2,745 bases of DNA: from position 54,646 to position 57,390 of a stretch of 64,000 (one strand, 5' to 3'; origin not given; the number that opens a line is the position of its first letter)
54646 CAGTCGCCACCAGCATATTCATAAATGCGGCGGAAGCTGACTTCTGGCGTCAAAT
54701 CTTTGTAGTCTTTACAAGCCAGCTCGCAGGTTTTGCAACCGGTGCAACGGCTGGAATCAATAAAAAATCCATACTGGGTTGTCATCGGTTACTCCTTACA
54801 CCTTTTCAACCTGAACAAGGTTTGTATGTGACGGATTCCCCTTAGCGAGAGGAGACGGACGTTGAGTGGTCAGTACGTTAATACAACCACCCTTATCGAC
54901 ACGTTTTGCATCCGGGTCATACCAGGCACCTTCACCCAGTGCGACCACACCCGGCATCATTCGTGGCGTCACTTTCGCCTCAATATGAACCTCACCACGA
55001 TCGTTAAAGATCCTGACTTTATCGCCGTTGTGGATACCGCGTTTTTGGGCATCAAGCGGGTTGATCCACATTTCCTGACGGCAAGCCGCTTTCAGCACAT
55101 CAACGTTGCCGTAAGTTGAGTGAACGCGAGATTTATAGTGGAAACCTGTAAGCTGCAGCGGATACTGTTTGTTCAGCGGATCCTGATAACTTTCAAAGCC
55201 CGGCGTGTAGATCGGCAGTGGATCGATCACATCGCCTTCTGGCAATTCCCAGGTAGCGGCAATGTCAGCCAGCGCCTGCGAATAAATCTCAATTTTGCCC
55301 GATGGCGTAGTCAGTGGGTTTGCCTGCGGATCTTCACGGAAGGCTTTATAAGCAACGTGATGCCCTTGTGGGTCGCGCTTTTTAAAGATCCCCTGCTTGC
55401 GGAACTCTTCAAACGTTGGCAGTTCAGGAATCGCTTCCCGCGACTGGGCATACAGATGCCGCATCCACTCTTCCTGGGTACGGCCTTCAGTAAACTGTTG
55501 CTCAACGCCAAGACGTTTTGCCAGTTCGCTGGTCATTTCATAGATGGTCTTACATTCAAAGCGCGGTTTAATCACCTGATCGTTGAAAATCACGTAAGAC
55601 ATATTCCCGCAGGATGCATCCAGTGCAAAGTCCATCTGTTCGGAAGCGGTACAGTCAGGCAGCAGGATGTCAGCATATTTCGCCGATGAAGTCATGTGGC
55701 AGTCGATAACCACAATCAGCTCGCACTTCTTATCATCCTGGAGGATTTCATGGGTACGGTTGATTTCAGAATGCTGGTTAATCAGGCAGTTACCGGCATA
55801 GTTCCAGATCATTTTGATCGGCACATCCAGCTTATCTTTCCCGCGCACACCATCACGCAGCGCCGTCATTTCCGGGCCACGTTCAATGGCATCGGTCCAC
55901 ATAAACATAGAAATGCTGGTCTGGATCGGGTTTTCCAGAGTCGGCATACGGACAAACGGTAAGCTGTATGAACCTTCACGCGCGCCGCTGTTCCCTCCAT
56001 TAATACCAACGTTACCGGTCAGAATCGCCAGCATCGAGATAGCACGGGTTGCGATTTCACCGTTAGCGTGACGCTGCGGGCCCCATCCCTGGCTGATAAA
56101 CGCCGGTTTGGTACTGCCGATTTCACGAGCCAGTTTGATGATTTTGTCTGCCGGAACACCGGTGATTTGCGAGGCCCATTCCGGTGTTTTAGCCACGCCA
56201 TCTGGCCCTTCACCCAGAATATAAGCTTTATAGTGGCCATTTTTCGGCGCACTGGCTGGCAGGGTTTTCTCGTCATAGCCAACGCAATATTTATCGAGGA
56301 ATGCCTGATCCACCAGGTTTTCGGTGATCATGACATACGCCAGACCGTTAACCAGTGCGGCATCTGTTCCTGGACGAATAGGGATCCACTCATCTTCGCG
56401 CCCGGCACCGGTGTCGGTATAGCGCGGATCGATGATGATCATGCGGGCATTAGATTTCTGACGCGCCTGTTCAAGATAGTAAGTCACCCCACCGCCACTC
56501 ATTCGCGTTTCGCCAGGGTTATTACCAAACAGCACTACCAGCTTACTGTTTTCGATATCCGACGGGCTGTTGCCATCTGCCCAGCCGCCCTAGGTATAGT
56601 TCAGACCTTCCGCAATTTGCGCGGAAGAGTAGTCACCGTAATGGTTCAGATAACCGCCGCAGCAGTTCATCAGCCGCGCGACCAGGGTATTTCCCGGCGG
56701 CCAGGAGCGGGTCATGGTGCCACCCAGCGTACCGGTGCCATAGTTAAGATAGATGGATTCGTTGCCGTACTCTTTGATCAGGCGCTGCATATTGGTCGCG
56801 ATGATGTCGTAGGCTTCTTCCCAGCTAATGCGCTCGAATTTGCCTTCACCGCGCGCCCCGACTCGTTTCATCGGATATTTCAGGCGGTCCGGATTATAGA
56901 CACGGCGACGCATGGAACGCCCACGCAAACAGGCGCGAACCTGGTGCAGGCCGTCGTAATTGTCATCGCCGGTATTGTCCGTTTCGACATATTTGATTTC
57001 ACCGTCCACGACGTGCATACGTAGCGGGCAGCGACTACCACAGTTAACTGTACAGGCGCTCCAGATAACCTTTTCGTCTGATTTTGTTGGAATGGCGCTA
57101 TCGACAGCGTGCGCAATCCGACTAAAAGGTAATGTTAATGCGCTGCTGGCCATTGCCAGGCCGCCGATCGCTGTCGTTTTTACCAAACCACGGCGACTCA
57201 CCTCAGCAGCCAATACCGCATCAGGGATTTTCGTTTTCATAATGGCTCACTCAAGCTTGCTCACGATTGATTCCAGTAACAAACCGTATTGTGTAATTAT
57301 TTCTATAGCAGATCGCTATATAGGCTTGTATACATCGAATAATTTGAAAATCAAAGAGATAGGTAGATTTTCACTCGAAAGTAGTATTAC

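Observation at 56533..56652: Premature amber codon inside dmsA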

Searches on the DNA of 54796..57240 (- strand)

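Call 3: search_dna_similar(query=window:54796-57240:-, collection=ecoli_genomes, mode=near, max_rows=30)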
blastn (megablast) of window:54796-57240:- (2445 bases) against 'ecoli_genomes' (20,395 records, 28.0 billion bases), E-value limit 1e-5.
Records with a match: 5423; places in all: 5432; records where one place covers at least 80% of the query: 5422.
Genomes with a match: 5423 of 5426; with a place that covers at least 80% of the query: 5422. Places per genome that has any: lowest 1, median 1, highest 2. On chromosomes: 5425 places; on plasmids: 7.
Best place of each record, by identity: >=99% 56; 95-99% 5367.
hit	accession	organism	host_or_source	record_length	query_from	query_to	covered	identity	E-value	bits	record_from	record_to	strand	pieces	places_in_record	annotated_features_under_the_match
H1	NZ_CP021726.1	Escherichia coli strain Combat11I9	Homo sapiens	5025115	1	2445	100%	99.8%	0e+0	4488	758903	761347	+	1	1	dmsA: dimethylsulfoxide reductase subunit A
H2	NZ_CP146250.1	Escherichia coli strain L26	chicken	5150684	1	2445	100%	99.8%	0e+0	4488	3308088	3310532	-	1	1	dmsA: dimethylsulfoxide reductase subunit A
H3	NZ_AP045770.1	Escherichia coli strain 23CRST011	Homo sapiens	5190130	1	2445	100%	99.8%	0e+0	4488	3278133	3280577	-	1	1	dmsA: dimethylsulfoxide reductase subunit A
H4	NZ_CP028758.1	Escherichia coli strain A16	Otter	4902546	1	2445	100%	99.6%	0e+0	4466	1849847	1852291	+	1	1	dmsA: dimethylsulfoxide reductase subunit A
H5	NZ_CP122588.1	Escherichia coli strain ETEC6335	Sus scrofa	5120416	1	2445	100%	99.6%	0e+0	4466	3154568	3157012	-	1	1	dmsA: dimethylsulfoxide reductase subunit A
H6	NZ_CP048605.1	Escherichia coli strain PapRG-06-5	Papio papio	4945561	1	2445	100%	99.5%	0e+0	4444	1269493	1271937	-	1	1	dmsA: dimethylsulfoxide reductase subunit A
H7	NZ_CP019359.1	Escherichia coli strain XH990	Homo sapiens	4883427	1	2445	100%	99.4%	0e+0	4438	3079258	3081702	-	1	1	dmsA: dimethylsulfoxide reductase subunit A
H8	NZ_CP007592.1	Escherichia coli O157:H16 strain Santai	duck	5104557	1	2445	100%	99.4%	0e+0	4438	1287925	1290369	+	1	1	dmsA: dimethylsulfoxide reductase subunit A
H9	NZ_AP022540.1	Escherichia coli strain THO-010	Homo sapiens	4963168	1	2445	100%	99.4%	0e+0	4438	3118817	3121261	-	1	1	dmsA: dimethylsulfoxide reductase subunit A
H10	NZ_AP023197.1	Escherichia coli strain TUM18780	Homo sapiens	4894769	1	2445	100%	99.4%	0e+0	4438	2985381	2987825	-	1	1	dmsA: dimethylsulfoxide reductase subunit A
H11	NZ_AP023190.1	Escherichia coli strain TUM18530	Homo sapiens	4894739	1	2445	100%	99.4%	0e+0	4438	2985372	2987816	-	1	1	dmsA: dimethylsulfoxide reductase subunit A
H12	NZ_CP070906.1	Escherichia coli strain 88COLEC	Homo sapiens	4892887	1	2445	100%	99.4%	0e+0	4438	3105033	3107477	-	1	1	dmsA: dimethylsulfoxide reductase subunit A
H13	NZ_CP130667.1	Escherichia coli strain SM107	Homo sapiens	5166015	1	2445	100%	99.4%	0e+0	4438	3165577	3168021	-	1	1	dmsA: dimethylsulfoxide reductase subunit A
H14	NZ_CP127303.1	Escherichia coli strain APEC37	Gallus gallus domesticus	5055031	1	2445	100%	99.4%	0e+0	4438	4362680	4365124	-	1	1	dmsA: dimethylsulfoxide reductase subunit A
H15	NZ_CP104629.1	Escherichia coli strain AHM21C2872I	In-house environment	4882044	1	2445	100%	99.4%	0e+0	4438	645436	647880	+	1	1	dmsA: dimethylsulfoxide reductase subunit A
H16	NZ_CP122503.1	Escherichia coli strain W619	pig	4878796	1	2445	100%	99.4%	0e+0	4438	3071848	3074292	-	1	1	dmsA: dimethylsulfoxide reductase subunit A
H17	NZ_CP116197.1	Escherichia coli strain DETEC-C31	human clinical specimen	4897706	1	2445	100%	99.4%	0e+0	4438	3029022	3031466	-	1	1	dmsA: dimethylsulfoxide reductase subunit A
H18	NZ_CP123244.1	Escherichia coli strain YZMc3-1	chicken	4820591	1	2445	100%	99.4%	0e+0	4438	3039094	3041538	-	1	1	dmsA: dimethylsulfoxide reductase subunit A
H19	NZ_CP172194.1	Escherichia coli strain GF66.1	chicken meat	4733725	1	2445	100%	99.4%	0e+0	4438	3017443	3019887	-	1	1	dmsA: dimethylsulfoxide reductase subunit A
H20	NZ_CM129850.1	Escherichia coli strain TB06051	fresh water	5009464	1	2445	100%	99.4%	0e+0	4438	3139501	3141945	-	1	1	dmsA: dimethylsulfoxide reductase subunit A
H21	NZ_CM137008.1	Escherichia coli strain 3CM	Mink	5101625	1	2445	100%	99.4%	0e+0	4438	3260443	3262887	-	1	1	dmsA: dimethylsulfoxide reductase subunit A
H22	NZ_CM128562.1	Escherichia coli strain 2824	chicken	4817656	1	2445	100%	99.4%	0e+0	4433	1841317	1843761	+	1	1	dmsA: dimethylsulfoxide reductase subunit A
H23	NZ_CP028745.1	Escherichia coli strain A30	Papio cynocephalus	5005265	1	2445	100%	99.3%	0e+0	4421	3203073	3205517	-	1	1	dmsA: dimethylsulfoxide reductase subunit A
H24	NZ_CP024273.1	Escherichia coli strain F9792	missing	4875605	1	2445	100%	99.3%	0e+0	4416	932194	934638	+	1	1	dmsA: dimethylsulfoxide reductase subunit A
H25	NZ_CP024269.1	Escherichia coli strain F8111-1SC3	missing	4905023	1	2445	100%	99.3%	0e+0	4416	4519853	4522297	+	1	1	dmsA: dimethylsulfoxide reductase subunit A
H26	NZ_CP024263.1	Escherichia coli O169:H41 strain F6326-C1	missing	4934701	1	2445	100%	99.3%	0e+0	4416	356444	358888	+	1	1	dmsA: dimethylsulfoxide reductase subunit A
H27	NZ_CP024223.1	Escherichia coli O169:H41 strain 2014EL-1345-2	missing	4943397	1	2445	100%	99.3%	0e+0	4416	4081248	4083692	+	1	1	dmsA: dimethylsulfoxide reductase subunit A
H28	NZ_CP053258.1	Escherichia coli strain GF4-3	Guinea fowl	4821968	1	2445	100%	99.3%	0e+0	4416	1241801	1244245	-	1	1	dmsA: dimethylsulfoxide reductase subunit A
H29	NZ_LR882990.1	Escherichia coli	-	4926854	1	2445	100%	99.3%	0e+0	4416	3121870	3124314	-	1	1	dmsA: dimethylsulfoxide reductase subunit A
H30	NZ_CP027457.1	Escherichia coli strain 88-3493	missing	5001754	1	2445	100%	99.2%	0e+0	4410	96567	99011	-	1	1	dmsA: dimethylsulfoxide reductase subunit A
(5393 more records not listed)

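Call 5: get_annotated_region(hit=H1, flank=3000)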
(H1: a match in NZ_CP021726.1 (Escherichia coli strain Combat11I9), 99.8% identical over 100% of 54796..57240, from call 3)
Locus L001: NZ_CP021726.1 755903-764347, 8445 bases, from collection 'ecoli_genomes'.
description: Escherichia coli strain Combat11I9 chromosome, complete genome
organism: Escherichia coli strain Combat11I9 (NCBI taxid 562)
replicon: chromosome; assembly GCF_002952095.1
host: Homo sapiens; source: urine; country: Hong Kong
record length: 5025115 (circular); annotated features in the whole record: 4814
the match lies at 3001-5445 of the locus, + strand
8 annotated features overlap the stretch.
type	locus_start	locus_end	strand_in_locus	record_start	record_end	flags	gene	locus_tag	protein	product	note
CDS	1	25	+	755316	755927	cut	lolA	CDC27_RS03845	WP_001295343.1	outer membrane lipoprotein chaperone LolA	-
CDS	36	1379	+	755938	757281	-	rarA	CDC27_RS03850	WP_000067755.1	replication-associated recombination protein RarA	-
CDS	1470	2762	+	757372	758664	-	serS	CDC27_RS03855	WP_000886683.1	serine--tRNA ligase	-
CDS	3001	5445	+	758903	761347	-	dmsA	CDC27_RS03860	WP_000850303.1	dimethylsulfoxide reductase subunit A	-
CDS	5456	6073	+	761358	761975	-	dmsB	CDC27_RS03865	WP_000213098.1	dimethylsulfoxide reductase iron-sulfur subunit DmsB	-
CDS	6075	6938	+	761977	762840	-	dmsC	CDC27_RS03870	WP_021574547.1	dimethyl sulfoxide reductase anchor subunit DmsC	-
CDS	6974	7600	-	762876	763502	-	ycaC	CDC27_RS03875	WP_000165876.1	isochorismate family cysteine hydrolase YcaC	-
CDS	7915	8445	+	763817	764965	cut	ycaD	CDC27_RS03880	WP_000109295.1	MFS transporter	-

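Call 6: search_dna_similar(query=window:56556-56626:-, collection=ecoli_genomes, mode=near, max_rows=15)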
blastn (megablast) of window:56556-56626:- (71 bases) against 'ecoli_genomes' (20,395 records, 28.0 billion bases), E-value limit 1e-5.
Records with a match: 2830; places in all: 2831; records where one place covers at least 80% of the query: 2823.
Genomes with a match: 2830 of 5426; with a place that covers at least 80% of the query: 2823. Places per genome that has any: lowest 1, median 1, highest 2. On chromosomes: 2830 places; on plasmids: 1.
Best place of each record, by identity: 95-99% 2830.
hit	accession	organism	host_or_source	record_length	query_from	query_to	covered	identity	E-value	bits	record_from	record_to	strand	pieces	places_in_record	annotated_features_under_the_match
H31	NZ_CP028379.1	Escherichia coli O145 str. RM9872 strain RM9872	Bos taurus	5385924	1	71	100%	98.6%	9e-27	126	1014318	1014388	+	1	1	dmsA: dimethylsulfoxide reductase subunit A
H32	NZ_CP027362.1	Escherichia coli strain 95-3192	missing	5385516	1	71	100%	98.6%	9e-27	126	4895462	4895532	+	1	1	dmsA: dimethylsulfoxide reductase subunit A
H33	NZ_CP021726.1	Escherichia coli strain Combat11I9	Homo sapiens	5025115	1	71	100%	98.6%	9e-27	126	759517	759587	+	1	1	dmsA: dimethylsulfoxide reductase subunit A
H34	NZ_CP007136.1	Escherichia coli O145:H28 str. RM12581 strain RM12581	lettuce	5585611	1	71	100%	98.6%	9e-27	126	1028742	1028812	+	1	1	dmsA: dimethylsulfoxide reductase subunit A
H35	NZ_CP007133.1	Escherichia coli O145:H28 str. RM12761 strain RM12761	ice cream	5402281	1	71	100%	98.6%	9e-27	126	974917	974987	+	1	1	dmsA: dimethylsulfoxide reductase subunit A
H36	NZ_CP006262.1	Escherichia coli O145:H28 str. RM13516 strain RM13516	Homo sapiens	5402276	1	71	100%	98.6%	9e-27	126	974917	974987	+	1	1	dmsA: dimethylsulfoxide reductase subunit A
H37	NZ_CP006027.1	Escherichia coli O145:H28 str. RM13514 strain RM13514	Homo sapiens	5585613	1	71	100%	98.6%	9e-27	126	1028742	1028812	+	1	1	dmsA: dimethylsulfoxide reductase subunit A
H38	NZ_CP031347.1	Escherichia coli O145 strain RM9873-C1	cattle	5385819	1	71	100%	98.6%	9e-27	126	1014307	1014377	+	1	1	dmsA: dimethylsulfoxide reductase subunit A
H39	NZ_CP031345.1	Escherichia coli O145 strain RM12367-C1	creek water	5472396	1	71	100%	98.6%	9e-27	126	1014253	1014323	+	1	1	dmsA: dimethylsulfoxide reductase subunit A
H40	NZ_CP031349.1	Escherichia coli O145 strain RM9467-C1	Cattle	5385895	1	71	100%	98.6%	9e-27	126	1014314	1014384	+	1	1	dmsA: dimethylsulfoxide reductase subunit A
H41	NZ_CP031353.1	Escherichia coli O145 strain RM9154-C1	Cattle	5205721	1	71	100%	98.6%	9e-27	126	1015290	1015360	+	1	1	dmsA: dimethylsulfoxide reductase subunit A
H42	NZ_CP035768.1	Escherichia coli O145 strain RM11626-C1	Cattle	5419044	1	71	100%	98.6%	9e-27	126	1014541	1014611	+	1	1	dmsA: dimethylsulfoxide reductase subunit A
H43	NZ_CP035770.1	Escherichia coli O145 strain RM8988-C1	Cattle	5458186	1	71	100%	98.6%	9e-27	126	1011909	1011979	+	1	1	dmsA: dimethylsulfoxide reductase subunit A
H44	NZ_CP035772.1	Escherichia coli O145 strain RM8843-C1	missing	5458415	1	71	100%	98.6%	9e-27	126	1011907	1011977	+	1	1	dmsA: dimethylsulfoxide reductase subunit A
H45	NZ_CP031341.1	Escherichia coli O145 strain RM12275-C1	missing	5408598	1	71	100%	98.6%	9e-27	126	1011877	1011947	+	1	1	dmsA: dimethylsulfoxide reductase subunit A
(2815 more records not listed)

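Call 32: search_dna_similar(query=window:56400-56800:-, collection=ecoli_genomes, mode=near, rows=spread, max_rows=14)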
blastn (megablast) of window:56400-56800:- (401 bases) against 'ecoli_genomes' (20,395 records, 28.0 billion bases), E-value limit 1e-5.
Records with a match: 5423; places in all: 5427; records where one place covers at least 80% of the query: 5421.
Genomes with a match: 5423 of 5426; with a place that covers at least 80% of the query: 5421. Places per genome that has any: lowest 1, median 1, highest 2. On chromosomes: 5420 places; on plasmids: 7.
Best place of each record, by identity: >=99% 21; 95-99% 5388; 90-95% 14.
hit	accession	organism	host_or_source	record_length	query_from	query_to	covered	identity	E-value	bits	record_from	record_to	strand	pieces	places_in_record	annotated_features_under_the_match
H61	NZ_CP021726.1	Escherichia coli strain Combat11I9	Homo sapiens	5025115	1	401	100%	99.8%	0e+0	736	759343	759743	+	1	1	dmsA: dimethylsulfoxide reductase subunit A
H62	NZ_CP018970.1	Escherichia coli strain Ecol_542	Homo sapiens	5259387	1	401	100%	98.0%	0e+0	697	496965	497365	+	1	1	dmsA: dimethylsulfoxide reductase subunit A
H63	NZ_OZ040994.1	Escherichia coli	-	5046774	1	401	100%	98.0%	0e+0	697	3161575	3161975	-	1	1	dmsA: dimethylsulfoxide reductase subunit A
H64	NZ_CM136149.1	Escherichia coli strain PRO_A-1551-6M-A_ESBL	Homo sapiens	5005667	1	401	100%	97.8%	0e+0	691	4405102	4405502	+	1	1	dmsA: dimethylsulfoxide reductase subunit A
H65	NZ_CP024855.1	Escherichia coli strain AR_0011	missing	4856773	1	401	100%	97.3%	0e+0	680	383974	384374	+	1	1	dmsA: dimethylsulfoxide reductase subunit A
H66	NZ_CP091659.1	Escherichia coli strain KFu024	river water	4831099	1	401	100%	97.3%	0e+0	680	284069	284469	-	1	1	dmsA: dimethylsulfoxide reductase subunit A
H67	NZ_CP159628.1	Escherichia coli strain Z217-4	hospital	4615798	1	401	100%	97.3%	0e+0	680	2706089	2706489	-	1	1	dmsA: dimethylsulfoxide reductase subunit A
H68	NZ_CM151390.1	Escherichia coli strain 11A20CPO008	Homo sapiens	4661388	1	401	100%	97.3%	0e+0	680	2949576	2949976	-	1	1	dmsA: dimethylsulfoxide reductase subunit A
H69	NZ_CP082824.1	Escherichia coli strain SCAID URN1-2021 (19/278)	Homo sapiens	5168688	1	401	100%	97.0%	0e+0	675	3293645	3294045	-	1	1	dmsA: dimethylsulfoxide reductase subunit A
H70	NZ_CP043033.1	Escherichia coli strain XDL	Homo sapiens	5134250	1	401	100%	96.8%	0e+0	669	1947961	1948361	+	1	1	dmsA: dimethylsulfoxide reductase subunit A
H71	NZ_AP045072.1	Escherichia coli strain JNE112863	Homo sapiens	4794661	1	401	100%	96.5%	0e+0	664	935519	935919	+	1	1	dmsA: dimethylsulfoxide reductase subunit A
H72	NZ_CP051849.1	Escherichia coli strain SCU-101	Homo sapiens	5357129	1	401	100%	96.3%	0e+0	658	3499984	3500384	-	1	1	dmsA: dimethylsulfoxide reductase subunit A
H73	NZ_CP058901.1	Escherichia coli strain MS10495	Homo sapiens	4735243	1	401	100%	96.3%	0e+0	658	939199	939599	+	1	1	dmsA: dimethylsulfoxide reductase subunit A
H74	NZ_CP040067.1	Escherichia coli strain A1_181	Larus sp.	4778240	1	104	26%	96.2%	3e-39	171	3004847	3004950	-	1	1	DMSO/selenate family reductase complex A subunit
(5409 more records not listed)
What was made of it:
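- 56590..56592 (-): Premature amber codon TAG at codon 217 (ancestral TAC, Tyr). No exact match to the TAG allele in 5,426 complete E. coli genomes (calls 6, 32).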

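Call 33: get_annotated_region(hit=H64, flank=0)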
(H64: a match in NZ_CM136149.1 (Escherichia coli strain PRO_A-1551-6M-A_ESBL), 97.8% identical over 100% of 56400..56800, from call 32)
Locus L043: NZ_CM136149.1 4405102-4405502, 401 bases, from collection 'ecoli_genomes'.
description: Escherichia coli strain PRO_A-1551-6M-A_ESBL chromosome, whole genome shotgun sequence
organism: Escherichia coli strain PRO_A-1551-6M-A_ESBL (NCBI taxid 562)
replicon: chromosome; assembly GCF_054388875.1
host: Homo sapiens; source: feces; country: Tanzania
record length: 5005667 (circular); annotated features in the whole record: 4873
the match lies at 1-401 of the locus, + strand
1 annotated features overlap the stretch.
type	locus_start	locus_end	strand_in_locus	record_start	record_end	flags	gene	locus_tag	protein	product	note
CDS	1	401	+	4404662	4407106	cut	dmsA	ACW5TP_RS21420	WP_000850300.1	dimethylsulfoxide reductase subunit A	-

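Call 34: get_annotated_region(hit=H69, flank=0)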
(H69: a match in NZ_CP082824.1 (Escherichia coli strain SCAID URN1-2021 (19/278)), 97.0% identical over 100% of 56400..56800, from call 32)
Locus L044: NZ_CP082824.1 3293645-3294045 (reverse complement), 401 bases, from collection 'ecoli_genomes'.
description: Escherichia coli strain SCAID URN1-2021 (19/278) chromosome, complete genome
organism: Escherichia coli strain SCAID URN1-2021 (19/278) (NCBI taxid 562)
replicon: chromosome; assembly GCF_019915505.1
host: Homo sapiens; source: urine; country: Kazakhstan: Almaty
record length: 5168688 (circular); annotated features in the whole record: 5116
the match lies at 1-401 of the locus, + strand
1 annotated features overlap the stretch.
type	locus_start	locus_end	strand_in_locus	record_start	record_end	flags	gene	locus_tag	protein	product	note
CDS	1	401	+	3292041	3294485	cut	dmsA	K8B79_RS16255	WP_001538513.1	dimethylsulfoxide reductase subunit A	-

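Call 35: get_annotated_region(hit=H73, flank=0)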
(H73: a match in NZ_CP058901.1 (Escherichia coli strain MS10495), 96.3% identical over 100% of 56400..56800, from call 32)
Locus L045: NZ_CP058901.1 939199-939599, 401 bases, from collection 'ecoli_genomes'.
description: Escherichia coli strain MS10495 chromosome, complete genome
organism: Escherichia coli strain MS10495 (NCBI taxid 562)
replicon: chromosome; assembly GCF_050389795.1
host: Homo sapiens; source: missing; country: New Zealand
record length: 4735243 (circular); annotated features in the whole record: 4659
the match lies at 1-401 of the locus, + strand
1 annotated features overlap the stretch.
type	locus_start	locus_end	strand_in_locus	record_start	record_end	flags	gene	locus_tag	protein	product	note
CDS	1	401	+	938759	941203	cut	dmsA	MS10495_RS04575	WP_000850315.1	dimethylsulfoxide reductase subunit A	-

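Call 36: get_annotated_region(hit=H74, flank=400)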
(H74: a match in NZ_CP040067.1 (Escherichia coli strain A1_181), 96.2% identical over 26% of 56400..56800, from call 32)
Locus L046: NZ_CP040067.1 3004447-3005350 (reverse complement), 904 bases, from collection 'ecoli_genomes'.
description: Escherichia coli strain A1_181 chromosome, complete genome
organism: Escherichia coli strain A1_181 (NCBI taxid 562)
replicon: chromosome; assembly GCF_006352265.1
host: Larus sp.; source: feces; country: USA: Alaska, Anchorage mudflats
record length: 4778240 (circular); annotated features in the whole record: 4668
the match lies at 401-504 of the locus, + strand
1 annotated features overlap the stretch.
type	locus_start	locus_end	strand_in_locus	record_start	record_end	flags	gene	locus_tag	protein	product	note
CDS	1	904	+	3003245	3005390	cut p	-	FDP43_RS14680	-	DMSO/selenate family reductase complex A subunit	frameshifted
